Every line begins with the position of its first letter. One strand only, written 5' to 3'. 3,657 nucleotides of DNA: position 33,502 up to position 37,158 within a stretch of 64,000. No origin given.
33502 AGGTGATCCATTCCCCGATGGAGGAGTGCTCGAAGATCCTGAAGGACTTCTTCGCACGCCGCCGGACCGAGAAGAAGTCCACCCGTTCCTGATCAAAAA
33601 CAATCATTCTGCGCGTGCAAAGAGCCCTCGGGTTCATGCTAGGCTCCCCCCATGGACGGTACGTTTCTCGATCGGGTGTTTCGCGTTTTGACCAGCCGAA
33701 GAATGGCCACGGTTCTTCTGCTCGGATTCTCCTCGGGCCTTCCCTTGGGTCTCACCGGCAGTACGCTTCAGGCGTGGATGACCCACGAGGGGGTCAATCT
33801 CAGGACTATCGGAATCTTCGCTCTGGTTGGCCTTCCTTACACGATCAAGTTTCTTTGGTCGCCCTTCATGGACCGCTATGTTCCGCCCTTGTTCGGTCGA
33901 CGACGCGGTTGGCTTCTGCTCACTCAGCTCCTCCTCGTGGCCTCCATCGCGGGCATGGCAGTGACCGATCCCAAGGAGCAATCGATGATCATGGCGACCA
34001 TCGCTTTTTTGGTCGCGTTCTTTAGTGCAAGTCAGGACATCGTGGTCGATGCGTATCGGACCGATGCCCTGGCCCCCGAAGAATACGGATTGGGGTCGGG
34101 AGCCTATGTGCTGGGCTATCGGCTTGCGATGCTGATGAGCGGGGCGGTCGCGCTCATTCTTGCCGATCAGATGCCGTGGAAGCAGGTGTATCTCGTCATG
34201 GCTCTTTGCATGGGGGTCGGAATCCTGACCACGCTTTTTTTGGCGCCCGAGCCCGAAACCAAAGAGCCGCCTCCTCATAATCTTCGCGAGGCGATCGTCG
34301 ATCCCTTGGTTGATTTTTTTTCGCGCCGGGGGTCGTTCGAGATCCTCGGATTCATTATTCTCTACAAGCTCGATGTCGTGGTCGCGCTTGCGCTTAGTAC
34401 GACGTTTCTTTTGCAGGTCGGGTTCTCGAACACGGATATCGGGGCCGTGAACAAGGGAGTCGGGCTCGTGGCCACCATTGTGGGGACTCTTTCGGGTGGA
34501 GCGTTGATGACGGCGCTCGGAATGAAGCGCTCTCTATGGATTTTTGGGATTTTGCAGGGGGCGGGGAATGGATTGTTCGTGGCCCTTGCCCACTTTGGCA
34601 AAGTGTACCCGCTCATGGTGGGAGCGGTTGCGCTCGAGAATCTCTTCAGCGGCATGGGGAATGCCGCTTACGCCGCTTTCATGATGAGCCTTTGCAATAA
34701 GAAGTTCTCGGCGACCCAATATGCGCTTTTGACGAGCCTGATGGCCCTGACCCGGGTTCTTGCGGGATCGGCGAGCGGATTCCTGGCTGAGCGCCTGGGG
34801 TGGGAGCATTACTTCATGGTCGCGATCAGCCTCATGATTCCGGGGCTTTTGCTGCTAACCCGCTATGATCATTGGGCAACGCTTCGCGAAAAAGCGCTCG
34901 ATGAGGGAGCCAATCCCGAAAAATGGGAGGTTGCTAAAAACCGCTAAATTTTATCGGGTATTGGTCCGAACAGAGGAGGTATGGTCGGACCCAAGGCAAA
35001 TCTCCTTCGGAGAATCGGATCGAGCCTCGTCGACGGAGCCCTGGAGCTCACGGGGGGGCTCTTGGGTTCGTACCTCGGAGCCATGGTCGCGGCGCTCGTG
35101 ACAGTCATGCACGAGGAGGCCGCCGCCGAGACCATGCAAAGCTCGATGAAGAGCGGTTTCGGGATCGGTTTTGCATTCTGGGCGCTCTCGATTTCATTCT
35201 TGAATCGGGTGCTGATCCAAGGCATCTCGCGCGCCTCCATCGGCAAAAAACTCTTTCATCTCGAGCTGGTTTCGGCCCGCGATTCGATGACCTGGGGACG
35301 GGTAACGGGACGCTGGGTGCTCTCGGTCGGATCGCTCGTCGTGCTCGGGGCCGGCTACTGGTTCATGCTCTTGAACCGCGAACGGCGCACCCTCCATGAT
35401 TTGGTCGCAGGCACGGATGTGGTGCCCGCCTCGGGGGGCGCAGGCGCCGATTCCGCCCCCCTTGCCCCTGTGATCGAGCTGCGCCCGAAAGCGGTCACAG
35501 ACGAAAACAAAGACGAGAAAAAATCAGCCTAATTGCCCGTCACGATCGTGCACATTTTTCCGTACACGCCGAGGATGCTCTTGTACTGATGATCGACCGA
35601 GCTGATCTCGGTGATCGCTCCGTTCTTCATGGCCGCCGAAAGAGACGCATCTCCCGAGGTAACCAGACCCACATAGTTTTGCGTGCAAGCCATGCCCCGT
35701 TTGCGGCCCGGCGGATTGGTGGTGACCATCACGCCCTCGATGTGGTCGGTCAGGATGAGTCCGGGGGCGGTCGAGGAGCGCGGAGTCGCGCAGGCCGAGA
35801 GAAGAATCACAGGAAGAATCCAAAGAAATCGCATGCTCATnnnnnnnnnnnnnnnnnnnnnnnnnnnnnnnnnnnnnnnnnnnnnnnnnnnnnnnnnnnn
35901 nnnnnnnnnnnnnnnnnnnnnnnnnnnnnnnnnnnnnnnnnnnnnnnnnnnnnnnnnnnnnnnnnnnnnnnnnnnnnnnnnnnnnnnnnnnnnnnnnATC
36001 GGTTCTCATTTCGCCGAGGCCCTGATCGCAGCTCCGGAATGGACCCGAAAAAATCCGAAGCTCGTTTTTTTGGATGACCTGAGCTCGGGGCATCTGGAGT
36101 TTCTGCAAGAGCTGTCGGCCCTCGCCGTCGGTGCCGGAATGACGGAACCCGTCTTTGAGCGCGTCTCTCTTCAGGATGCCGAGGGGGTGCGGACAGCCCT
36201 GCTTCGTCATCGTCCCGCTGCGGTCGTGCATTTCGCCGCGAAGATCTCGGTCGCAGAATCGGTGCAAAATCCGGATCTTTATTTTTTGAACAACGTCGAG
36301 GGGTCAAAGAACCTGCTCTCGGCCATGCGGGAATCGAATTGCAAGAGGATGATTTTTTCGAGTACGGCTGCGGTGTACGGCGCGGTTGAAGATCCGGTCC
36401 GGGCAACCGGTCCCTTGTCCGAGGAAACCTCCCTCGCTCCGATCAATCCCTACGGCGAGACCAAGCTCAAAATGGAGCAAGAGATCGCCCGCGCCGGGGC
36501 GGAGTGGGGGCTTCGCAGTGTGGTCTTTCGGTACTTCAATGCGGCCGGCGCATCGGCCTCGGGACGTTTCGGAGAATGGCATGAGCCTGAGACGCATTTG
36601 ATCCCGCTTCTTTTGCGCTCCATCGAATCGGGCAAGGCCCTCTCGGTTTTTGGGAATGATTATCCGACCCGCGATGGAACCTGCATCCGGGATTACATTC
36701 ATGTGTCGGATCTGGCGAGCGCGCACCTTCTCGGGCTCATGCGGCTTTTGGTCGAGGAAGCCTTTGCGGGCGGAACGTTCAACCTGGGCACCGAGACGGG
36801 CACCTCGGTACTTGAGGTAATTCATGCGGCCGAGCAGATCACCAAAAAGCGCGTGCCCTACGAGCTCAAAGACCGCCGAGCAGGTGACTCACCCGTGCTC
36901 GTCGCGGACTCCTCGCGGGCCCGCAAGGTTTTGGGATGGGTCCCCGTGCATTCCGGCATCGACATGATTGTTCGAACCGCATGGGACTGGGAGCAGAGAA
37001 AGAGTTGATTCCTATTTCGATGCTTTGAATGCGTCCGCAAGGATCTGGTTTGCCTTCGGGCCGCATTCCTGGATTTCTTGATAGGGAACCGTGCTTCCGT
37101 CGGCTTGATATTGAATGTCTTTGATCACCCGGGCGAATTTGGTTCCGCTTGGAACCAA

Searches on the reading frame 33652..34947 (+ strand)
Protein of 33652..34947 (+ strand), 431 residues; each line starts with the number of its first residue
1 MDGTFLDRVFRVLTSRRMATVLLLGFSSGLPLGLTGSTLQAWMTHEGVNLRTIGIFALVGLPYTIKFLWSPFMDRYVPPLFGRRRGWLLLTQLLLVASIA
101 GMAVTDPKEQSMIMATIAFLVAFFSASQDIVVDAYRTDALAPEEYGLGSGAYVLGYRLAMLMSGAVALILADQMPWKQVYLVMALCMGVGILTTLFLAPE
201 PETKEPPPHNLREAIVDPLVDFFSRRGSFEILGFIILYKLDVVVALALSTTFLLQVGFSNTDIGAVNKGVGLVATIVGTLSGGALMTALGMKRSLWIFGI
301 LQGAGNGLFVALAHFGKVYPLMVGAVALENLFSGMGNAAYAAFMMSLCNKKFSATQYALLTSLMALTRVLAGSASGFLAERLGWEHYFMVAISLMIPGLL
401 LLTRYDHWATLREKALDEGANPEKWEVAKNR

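Call 21: search_protein_families(library=pfam, proteins=[window:33652-34947:+], max_evalue=0.01)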
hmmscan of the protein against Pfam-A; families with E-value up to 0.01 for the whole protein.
window:33652-34947:+ (431 aa): 3 families
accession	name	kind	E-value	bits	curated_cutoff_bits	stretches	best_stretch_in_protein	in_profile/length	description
PF07690.21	MFS_1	-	4.7e-27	95.3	33.4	2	22-246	2-222/347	Major Facilitator Superfamily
PF13000.13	Acatn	-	3.8e-15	55.9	23.7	1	22-173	6-180/546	Acetyl-coenzyme A transporter 1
PF00083.30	Sugar_tr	-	0.0053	16.1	22.3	1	69-200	307-439/452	Sugar (and other) transporter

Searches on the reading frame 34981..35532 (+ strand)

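Call 102: search_protein_families(library=pfam, proteins=[window:34981-35532:+], max_evalue=0.00001)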
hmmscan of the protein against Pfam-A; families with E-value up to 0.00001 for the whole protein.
window:34981-35532:+ (183 aa): 1 family
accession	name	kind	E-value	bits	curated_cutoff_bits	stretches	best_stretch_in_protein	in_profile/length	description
PF06271.18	RDD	-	1.5e-13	51.6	24.1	1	6-144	2-137/137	RDD family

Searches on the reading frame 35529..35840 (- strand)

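Call 102: search_protein_families(library=pfam, proteins=[window:35529-35840:-], max_evalue=0.00001)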
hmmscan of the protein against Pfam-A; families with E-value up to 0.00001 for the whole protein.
window:35529-35840:- (103 aa): 1 family
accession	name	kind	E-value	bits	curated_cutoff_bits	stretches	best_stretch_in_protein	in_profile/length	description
PF13146.11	TRL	-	5.7e-26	91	25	1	27-103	1-77/77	TRL-like protein family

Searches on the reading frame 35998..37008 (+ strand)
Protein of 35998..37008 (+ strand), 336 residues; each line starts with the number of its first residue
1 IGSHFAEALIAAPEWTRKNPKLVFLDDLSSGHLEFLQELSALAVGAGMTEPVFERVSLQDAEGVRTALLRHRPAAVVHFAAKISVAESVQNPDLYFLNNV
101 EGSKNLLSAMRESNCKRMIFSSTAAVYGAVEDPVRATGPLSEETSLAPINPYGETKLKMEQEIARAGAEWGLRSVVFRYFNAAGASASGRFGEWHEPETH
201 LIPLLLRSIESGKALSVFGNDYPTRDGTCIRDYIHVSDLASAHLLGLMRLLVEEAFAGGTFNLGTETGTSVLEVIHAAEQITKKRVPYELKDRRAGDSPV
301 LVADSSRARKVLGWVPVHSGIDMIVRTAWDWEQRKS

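Call 21: search_protein_families(library=pfam, proteins=[window:35998-37008:+], max_evalue=0.01)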
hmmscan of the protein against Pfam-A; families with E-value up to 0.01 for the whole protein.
window:35998-37008:+ (336 aa): 7 families
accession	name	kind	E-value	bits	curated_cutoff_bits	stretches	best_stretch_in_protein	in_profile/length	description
PF01370.27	Epimerase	-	2.6e-42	145.3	20.9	1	1-249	10-227/240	NAD dependent epimerase/dehydratase family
PF16363.11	GDP_Man_Dehyd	-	2e-41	143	27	1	1-319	9-324/332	GDP-mannose 4,6 dehydratase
PF04321.23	RmlD_sub_bind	-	4.7e-13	49.3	27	1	48-169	27-142/287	RmlD substrate binding domain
PF01073.25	3Beta_HSD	-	3.2e-09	36.7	22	1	58-253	54-235/280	3-beta hydroxysteroid dehydrogenase/isomerase family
PF07993.18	NAD_binding_4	-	3.7e-09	36.6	20.1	1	74-219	90-240/258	Male sterility protein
PF02719.21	Polysacc_synt_2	-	1.8e-08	34.4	20.2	1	56-123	61-128/293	Polysaccharide biosynthesis protein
PF13460.12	NAD_binding_10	-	0.00035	20.9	27.2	1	57-170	47-138/184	NAD(P)H-binding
